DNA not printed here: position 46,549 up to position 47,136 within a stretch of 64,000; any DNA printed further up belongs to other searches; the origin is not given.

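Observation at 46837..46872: Perfect 12-bp GC palindrome (terminator-like on the antisense strand) embedded in frame in ribosomal protein L31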

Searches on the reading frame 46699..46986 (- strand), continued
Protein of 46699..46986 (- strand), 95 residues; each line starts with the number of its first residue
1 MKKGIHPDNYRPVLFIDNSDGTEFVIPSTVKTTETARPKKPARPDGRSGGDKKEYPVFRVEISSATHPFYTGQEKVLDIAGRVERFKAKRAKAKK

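Call 32: find_encoding_contigs(protein=P0069, flank=1000, max_places=1)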
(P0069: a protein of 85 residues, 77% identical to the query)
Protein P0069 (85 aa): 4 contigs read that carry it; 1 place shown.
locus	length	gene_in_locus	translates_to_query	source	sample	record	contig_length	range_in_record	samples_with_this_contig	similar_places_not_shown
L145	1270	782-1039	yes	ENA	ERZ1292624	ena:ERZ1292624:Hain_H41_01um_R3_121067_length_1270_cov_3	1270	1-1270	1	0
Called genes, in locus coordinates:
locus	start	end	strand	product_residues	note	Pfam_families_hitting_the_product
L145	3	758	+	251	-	?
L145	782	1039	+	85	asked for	PF01197:Ribosomal_L31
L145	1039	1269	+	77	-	?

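Call 58: predict_structure(alignment_id=A2)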
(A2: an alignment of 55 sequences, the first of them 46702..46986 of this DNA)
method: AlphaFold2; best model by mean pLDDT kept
length: 95 residues; sequences in the alignment: 55
mean_pLDDT: 54.2   pTM: 0.26
mean pLDDT of the five models: 54.2, 52.4, 49.4, 44.6, 44.5
residues with pLDDT >= 90: 0; 70-90: 4; 50-70: 59; < 50: 32
segments of 3 or more residues with pLDDT < 50: 1-3, 14-18, 26-29, 61-67, 69-74
pLDDT, mean of each block of 10 residues (from residue 1): 49 49 50 64 54 60 46 48 61 65
secondary structure, 60 per line:
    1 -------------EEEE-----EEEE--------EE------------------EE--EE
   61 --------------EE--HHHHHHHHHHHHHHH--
elements in order: E14-17 E23-26 H79-93
